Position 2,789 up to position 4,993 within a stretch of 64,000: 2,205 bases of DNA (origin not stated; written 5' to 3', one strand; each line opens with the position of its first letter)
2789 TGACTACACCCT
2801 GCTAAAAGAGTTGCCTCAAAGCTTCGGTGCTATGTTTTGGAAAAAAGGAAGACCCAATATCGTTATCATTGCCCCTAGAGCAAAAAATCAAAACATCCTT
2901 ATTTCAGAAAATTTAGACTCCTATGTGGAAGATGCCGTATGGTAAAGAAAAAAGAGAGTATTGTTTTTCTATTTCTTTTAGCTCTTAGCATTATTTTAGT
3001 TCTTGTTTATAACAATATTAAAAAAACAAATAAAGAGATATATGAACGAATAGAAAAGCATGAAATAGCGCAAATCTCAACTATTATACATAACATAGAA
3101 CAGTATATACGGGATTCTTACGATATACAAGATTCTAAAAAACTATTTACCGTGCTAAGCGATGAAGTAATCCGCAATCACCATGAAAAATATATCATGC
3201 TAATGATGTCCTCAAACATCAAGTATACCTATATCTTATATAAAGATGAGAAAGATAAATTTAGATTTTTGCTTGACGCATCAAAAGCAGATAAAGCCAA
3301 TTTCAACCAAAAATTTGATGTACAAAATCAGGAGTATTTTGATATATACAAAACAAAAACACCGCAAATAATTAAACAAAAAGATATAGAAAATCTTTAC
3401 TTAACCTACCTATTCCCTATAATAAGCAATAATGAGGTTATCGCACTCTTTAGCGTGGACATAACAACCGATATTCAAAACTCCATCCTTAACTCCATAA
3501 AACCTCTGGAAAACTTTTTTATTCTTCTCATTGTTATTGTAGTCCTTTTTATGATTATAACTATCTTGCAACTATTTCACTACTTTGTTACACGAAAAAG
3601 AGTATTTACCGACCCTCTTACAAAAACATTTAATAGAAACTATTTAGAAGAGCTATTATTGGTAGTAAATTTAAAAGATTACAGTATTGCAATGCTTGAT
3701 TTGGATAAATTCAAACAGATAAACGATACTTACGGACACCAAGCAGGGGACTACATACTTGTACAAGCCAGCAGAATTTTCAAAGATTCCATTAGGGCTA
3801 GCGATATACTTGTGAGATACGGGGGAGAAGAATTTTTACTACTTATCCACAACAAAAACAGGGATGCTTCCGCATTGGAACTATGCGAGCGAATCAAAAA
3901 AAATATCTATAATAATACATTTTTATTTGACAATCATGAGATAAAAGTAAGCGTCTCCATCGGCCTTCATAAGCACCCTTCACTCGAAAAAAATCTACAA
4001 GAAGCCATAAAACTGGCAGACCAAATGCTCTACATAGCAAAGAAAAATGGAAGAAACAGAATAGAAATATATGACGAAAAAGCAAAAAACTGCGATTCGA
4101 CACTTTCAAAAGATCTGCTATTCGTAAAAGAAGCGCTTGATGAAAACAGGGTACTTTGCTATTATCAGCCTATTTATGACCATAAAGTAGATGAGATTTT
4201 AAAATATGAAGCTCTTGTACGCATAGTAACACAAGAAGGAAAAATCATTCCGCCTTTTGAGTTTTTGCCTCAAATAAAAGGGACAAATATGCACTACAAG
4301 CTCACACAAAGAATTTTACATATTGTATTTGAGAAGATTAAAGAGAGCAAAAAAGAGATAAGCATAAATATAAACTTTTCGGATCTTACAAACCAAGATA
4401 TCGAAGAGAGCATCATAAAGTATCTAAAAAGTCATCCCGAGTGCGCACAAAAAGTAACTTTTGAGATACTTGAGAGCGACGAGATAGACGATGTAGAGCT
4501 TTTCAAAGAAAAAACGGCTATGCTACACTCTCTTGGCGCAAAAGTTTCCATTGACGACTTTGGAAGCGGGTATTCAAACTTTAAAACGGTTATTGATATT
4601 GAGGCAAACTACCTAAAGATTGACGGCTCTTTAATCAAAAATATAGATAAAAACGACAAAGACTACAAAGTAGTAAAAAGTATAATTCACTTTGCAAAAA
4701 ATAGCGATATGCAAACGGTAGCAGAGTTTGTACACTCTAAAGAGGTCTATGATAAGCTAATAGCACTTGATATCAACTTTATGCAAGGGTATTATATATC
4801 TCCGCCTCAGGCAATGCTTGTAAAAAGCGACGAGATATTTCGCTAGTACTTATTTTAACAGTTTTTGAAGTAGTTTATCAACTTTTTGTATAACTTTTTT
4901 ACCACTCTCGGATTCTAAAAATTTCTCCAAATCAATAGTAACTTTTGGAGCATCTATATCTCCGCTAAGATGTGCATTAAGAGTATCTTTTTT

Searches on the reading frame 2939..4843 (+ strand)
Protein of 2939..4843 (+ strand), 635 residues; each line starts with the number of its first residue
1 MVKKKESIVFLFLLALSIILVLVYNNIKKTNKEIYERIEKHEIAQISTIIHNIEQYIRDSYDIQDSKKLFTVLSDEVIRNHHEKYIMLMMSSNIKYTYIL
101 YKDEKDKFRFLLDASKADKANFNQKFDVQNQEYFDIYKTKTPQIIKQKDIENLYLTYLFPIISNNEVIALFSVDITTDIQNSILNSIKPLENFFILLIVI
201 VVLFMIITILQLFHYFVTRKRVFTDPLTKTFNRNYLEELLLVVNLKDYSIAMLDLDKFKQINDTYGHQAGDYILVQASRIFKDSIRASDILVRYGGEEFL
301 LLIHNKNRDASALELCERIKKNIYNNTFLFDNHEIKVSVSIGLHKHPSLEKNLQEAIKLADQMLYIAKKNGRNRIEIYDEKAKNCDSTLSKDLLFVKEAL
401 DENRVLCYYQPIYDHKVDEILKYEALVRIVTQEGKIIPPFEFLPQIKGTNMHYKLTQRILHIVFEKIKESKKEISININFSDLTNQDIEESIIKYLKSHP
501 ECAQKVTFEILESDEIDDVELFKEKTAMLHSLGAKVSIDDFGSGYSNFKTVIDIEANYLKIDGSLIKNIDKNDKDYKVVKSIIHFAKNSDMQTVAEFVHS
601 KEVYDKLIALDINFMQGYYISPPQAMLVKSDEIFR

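Call 39: search_protein_families(library=ncbifam, proteins=[window:2939-4843:+], max_evalue=1e-10)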
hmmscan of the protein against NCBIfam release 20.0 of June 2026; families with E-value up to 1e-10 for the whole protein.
window:2939-4843:+ (635 aa): 27 families (the best 25 are shown)
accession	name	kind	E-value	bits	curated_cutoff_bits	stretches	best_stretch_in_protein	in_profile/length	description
NF007298.0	PRK09776.1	equivalog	2.1e-66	224.6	1135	1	225-627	687-1100/1111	diguanylate cyclase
NF045675.1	PhdiestaseDibA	equivalog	1e-57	195.9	980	1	246-624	233-616/623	phosphodiesterase DibA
NF052458.1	PhdiestGepA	equivalog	2.1e-56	191.6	1200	1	219-624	422-832/840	phosphodiesterase GepA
NF007474.0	PRK10060.1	equivalog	4e-55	187.2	782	1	223-623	238-644/663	cyclic di-GMP phosphodiesterase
NF053781.1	cdiGMPphdstlr2612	equivalog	9e-48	162.7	1600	1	220-623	838-1255/1268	Tlr1612 family c-di-GMP phosphodiesterase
NF045673.1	c-di-GMPRcptLapD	equivalog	2.4e-43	148.4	1020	1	219-625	233-646/647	cyclic di-GMP receptor LapD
TIGR00254.1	GGDEF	domain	4.5e-42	143.6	37.4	1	222-377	5-166/168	diguanylate cyclase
NF008467.0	PRK11359.1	equivalog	5.5e-41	140.4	857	1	224-623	378-782/800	oxygen-sensing cyclic-di-GMP phosphodiesterase DosP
NF007380.0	PRK09894.1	equivalog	1.4e-39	136.2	256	1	214-382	122-291/296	diguanylate cyclase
NF038266.1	diguan_SiaD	equivalog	1.4e-39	136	290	1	223-375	95-252/252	biofilm regulation diguanylate cyclase SiaD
NF007135.0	PRK09581.1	equivalog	2.3e-39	135.5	474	1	223-376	293-453/457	PleD family two-component system response regulator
NF008807.1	PRK11829.1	equivalog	8.9e-38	129.8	733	1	248-624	273-653/670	biofilm formation regulator HmsP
NF041606.1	dguan_cyc_DgcA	equivalog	4.2e-37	127.9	370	1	206-377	182-338/340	diguanylate cyclase DgcA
NF007423.1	PRK09966.1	equivalog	3.4e-30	105.2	325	1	221-368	238-390/390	diguanylate cyclase DgcN/YfiN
NF052596.1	RR_EAL_PvrR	equivalog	5e-30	104.4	580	1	381-622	132-378/398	response regulator cyclic di-GMP phosphodiesterase PvrR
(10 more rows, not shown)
